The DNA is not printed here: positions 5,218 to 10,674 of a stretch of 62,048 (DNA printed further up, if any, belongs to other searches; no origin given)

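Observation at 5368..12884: Tightly packed operon of four orphan coiled-coil / TM-hairpin proteins ending in a 1718-aa giant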

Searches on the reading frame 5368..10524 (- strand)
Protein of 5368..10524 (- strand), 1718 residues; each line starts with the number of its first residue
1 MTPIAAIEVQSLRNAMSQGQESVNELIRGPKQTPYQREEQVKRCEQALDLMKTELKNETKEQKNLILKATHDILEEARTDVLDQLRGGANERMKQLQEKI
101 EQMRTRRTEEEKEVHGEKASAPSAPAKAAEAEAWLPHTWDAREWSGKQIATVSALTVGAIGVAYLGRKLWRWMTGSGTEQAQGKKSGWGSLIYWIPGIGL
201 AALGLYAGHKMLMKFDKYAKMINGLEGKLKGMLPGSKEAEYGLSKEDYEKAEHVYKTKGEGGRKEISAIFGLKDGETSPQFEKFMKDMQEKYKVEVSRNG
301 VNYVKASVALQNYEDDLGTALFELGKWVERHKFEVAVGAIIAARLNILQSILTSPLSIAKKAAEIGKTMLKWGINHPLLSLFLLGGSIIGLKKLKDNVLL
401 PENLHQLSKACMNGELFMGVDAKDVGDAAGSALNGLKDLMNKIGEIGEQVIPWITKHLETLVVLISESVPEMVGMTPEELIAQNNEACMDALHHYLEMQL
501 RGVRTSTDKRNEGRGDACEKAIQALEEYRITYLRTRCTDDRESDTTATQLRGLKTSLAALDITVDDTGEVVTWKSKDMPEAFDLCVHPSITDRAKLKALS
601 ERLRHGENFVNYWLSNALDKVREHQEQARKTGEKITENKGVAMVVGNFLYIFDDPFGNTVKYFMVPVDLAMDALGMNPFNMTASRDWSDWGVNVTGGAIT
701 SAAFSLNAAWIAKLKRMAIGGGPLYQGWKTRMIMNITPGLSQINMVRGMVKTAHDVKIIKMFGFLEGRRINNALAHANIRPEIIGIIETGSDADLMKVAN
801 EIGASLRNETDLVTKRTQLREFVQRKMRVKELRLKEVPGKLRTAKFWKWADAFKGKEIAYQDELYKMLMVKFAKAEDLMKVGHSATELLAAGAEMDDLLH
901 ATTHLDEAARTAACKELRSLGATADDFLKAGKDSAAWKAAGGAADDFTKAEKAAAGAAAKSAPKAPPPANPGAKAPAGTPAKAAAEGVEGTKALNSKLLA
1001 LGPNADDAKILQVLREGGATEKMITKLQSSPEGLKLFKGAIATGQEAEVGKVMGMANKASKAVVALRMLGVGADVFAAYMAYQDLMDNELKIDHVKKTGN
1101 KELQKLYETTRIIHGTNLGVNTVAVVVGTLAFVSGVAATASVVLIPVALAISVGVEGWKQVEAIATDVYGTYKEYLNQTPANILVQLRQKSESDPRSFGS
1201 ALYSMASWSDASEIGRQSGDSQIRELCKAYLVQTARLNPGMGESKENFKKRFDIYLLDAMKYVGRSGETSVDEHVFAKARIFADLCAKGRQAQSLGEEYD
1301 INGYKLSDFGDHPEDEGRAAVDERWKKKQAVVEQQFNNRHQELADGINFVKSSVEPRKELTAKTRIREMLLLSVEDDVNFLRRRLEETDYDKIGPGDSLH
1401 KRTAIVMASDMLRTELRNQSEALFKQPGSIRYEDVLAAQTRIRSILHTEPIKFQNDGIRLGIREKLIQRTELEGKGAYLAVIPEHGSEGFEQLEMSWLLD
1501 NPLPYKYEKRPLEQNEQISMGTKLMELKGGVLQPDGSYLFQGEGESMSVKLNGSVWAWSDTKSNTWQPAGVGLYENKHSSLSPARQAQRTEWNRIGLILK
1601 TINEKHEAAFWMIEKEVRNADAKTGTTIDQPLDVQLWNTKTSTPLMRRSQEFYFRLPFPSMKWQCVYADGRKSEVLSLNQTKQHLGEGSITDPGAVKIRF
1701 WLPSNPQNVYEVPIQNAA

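Call 3: search_protein_families(library=pfam, proteins=[window:5368-10524:-], max_evalue=1)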
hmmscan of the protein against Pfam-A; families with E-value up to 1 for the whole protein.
window:5368-10524:- (1718 aa): 4 families
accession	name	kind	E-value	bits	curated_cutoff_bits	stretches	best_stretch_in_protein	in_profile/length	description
PF25296.1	Decapeptide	-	0.0057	17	45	1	875-941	4-71/74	Decapeptide repeat region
PF02382.20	RTX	-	0.0091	16.1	26.8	1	1084-1152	34-109/311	N-terminal domain in RTX protein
PF09989.15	DUF2229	-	0.027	14.5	29.4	1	397-466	121-187/218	CoA enzyme activase uncharacterised domain (DUF2229)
PF10392.15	COG5_N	-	0.036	14.7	31.2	1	29-106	23-94/132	Conserved oligomeric Golgi complex subunit 5, N-terminal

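Call 4: search_protein_families(library=ncbifam, proteins=[window:5368-10524:-], max_evalue=1)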
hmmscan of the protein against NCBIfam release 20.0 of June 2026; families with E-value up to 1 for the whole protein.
window:5368-10524:- (1718 aa): 4 families
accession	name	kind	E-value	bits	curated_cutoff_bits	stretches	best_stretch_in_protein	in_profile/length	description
NF033900.0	T4SS_IcmE_DotG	equivalog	0.00077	17.6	750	1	875-958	171-682/1008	type IVB secretion system protein DotG/IcmE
NF005660.0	PRK07445.1-2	equivalog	0.01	14.7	525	1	707-791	174-255/397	O-succinylbenzoic acid--CoA ligase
TIGR01069.2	mutS2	equivalog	0.18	10.1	400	1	13-123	508-619/790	endonuclease MutS2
NF043073.1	MMSYN1_0195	equivalog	0.2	9.7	1250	1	36-158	468-591/1021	spermidine/putrescine ABC transporter permease/substrate-binding protein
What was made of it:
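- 7525..7902 (-): Short '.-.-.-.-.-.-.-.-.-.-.' repeats followed by an Ala/Pro-rich linker (aa 875-1000). The recombination boundary falls here. Weak PF25296 Decapeptide and DotG-repeat matches, both below their cut-offs (calls 3, 4).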

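Call 9: find_homologous_proteins(query=window:5368-10524:-)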
Query window:5368-10524:- (1718 aa): 5 proteins with E <= 0.001 among 8000 candidates.
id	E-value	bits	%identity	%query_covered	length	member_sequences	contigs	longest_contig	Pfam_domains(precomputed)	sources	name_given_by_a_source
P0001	0.0e+0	3883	100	100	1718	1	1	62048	-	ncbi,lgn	-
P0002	0.0e+0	2081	60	99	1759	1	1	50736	-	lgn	-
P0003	8.0e-190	652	37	61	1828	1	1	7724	PF25296.2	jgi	jgi:hypothetical protein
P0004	9.1e-156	539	35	48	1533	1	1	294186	-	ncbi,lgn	-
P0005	1.3e-12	64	48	5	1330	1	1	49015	-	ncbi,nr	ncbi:MAG: hypothetical protein PHW10_03355 [Candidatus Peribacteraceae bacterium]|nr:hypothetical pr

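Call 10: find_encoding_contigs(protein=P0002, flank=10000, max_places=3)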
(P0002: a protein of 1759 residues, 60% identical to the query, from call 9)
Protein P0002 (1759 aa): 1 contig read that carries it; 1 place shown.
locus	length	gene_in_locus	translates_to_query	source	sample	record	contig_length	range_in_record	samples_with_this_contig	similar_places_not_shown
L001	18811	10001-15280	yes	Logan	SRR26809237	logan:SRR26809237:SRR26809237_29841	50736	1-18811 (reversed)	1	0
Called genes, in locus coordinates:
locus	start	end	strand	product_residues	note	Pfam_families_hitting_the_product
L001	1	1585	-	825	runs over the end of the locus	PF01541:GIY-YIG, PF27096:UvrC_M, PF22920:UvrC_RNaseH, PF08459:UvrC_RNaseH_dom, PF00583:Acetyltransf_1 (weak), PF13508:Acetyltransf_7 (weak), PF08459:UvrC_RNaseH_dom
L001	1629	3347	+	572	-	PF02366:PMT, PF13174:TPR_6 (faint), PF13428:TPR_14 (faint), PF13432:TPR_16 (faint), PF13431:TPR_17 (faint), PF14559:TPR_19 (faint), PF13424:TPR_12 (weak), PF07719:TPR_2 (weak), +5 more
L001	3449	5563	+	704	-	PF03030:H_PPase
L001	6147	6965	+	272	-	PF00535:Glycos_transf_2, PF13641:Glyco_tranf_2_3, PF13632:Glyco_trans_2_3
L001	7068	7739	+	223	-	PF01386:Ribosomal_L25p, PF14693:Ribosomal_TL5_C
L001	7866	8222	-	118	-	PF02482:Ribosomal_S30AE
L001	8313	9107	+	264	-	-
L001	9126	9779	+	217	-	-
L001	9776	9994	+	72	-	-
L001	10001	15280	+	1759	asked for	-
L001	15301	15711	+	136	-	PF02681:DUF212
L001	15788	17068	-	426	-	PF00587:tRNA-synt_2b, PF03129:HGTP_anticodon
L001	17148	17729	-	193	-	-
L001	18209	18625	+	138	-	PF21549:PRDM2_PR (weak), PF00856:SET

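Call 11: find_encoding_contigs(protein=P0004, flank=10000, max_places=3)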
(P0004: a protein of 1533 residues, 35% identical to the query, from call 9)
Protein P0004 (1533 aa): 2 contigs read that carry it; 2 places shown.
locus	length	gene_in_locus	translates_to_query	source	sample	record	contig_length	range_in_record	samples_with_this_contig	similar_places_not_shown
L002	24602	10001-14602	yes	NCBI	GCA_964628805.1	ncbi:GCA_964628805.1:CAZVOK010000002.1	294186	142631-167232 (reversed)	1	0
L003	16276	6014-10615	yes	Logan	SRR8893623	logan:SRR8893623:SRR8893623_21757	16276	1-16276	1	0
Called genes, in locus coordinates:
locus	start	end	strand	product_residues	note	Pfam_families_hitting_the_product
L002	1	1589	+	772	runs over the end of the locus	PF03030:H_PPase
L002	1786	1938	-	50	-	-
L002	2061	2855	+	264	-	PF00535:Glycos_transf_2, PF10111:Glyco_tranf_2_2, PF13641:Glyco_tranf_2_3, PF13632:Glyco_trans_2_3 (weak)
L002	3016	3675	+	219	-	PF01386:Ribosomal_L25p, PF14693:Ribosomal_TL5_C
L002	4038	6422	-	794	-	PF14397:ATPgrasp_ST, PF08014:MATCAP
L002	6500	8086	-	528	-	PF14402:7TM_transglut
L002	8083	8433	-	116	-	PF02482:Ribosomal_S30AE (weak)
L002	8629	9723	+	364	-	-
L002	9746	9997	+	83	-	-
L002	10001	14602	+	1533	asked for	-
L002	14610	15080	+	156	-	PF02681:DUF212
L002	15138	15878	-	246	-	PF01988:VIT1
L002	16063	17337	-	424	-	PF00587:tRNA-synt_2b, PF03129:HGTP_anticodon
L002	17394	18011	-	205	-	-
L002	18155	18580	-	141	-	-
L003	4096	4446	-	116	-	PF02482:Ribosomal_S30AE (weak)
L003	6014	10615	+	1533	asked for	-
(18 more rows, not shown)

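Call 12: find_encoding_contigs(protein=P0003, flank=10000, max_places=3)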
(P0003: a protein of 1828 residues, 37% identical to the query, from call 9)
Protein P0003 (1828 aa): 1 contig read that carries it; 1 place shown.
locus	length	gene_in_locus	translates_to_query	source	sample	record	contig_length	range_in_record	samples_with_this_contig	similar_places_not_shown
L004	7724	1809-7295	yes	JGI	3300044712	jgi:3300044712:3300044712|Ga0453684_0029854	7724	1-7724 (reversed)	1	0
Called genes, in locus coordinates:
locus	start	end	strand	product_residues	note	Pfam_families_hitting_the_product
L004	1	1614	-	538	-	?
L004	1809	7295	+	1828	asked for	PF25296:Decapeptide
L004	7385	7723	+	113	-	?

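Call 19: search_solved_structures(query=A1, max_evalue=1)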
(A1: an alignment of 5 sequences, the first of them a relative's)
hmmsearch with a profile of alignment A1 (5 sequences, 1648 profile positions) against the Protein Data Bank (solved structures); distinct sequences matched with E-value up to 1: 5.
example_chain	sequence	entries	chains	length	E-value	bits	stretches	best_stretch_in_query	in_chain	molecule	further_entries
5le2_A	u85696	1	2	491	0.052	13.9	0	64-121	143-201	DDD_D12_15_D12_15_D12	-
9n2d_C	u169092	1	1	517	0.31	11.4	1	1529-1644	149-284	Bam H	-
4mn6_A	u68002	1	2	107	0.36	11.1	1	1070-1139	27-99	Sensor protein kinase WalK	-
7duc_A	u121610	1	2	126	0.47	10.7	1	1070-1139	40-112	Sensor protein kinase WalK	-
4mn5_A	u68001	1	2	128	0.5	10.7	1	1070-1139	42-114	Sensor protein kinase WalK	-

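Call 21: search_protein_families(library=phrogs, proteins=[window:5368-10524:-, P0003, P0005], max_evalue=0.1)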
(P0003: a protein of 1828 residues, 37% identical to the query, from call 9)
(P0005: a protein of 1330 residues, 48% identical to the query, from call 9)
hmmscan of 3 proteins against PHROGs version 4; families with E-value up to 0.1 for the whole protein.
window:5368-10524:- (1718 aa): 0 families

P0003 (1828 aa): 0 families

P0005 (1330 aa): 1 family
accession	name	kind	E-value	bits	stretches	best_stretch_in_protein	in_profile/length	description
phrog_17937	-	unknown function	0.034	15.4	0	498-554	41-102/139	-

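Call 22: find_related_loci(query=A1, collection=genome_contigs, flank=10000)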
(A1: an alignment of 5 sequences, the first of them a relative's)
Query A1 (1718 aa) in genome_contigs; peptide patterns used: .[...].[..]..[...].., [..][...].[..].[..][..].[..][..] (x = any residue, [..] = any of these).
35 stretches matched a pattern; 4 encode a relative of the query (tblastn E <= 1e-3); 4 distinct loci.
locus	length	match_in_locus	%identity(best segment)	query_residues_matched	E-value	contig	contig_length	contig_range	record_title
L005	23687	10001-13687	35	4-1291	2e-130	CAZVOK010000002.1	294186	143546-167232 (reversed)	MAG TPA_asm: uncultured Candidatus Peribacteria bacterium isolate binchicken_co105_403 genome assembly, contig: NODE_26_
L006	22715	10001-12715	28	67-986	5e-103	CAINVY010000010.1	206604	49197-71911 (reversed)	uncultured Candidatus Peregrinibacteria bacterium isolate AlinenLipids_bin-5541 genome assembly, contig: bin-5541:10/13,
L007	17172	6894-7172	48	134-224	9e-17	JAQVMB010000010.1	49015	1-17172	MAG: Candidatus Peribacteraceae bacterium isolate STF1_123 NODE_1347_length_49015_cov_4.146969_Sandtown_F1, whole genome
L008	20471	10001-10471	34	117-262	3e-16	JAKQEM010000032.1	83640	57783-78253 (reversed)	MAG: bacterium isolate USDE_maxbin.105 k141_452454, whole genome shotgun sequence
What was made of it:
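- On Chlamydial Inc proteins: The relatives are Peribacteria/Peregrinibacteria (call 22).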

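Call 27: find_homologous_proteins(query=A1, max_evalue=0.001)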
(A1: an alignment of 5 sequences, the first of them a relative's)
Query A1 (5 sequences) (1718 aa, profile of the alignment): 5 proteins with E <= 0.001 among 8000 candidates.
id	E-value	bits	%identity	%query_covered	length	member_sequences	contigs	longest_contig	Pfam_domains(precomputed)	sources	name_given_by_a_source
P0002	0.0e+0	2614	60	99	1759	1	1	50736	-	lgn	-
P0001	0.0e+0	2570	100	100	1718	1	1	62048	-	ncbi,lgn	-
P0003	0.0e+0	2397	37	61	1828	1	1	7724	PF25296.2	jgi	jgi:hypothetical protein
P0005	0.0e+0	1330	48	5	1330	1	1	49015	-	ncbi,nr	ncbi:MAG: hypothetical protein PHW10_03355 [Candidatus Peribacteraceae bacterium]|nr:hypothetical pr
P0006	3.0e-53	199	27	8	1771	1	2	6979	-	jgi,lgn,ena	-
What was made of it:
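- Tried and rejected: The A1 profile returned one new protein (call 27).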

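Call 33: find_related_loci(query=A1, collection=metagenome_contigs, flank=10000)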
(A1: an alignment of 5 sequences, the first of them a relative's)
Query A1 (1718 aa) in metagenome_contigs; peptide patterns used: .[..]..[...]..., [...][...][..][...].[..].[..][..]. (x = any residue, [..] = any of these).
263 stretches matched a pattern; 2 encode a relative of the query (tblastn E <= 1e-3); 2 distinct loci.
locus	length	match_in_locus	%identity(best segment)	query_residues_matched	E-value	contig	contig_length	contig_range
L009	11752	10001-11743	37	127-655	8e-103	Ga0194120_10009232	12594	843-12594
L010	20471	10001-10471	34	117-262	1e-16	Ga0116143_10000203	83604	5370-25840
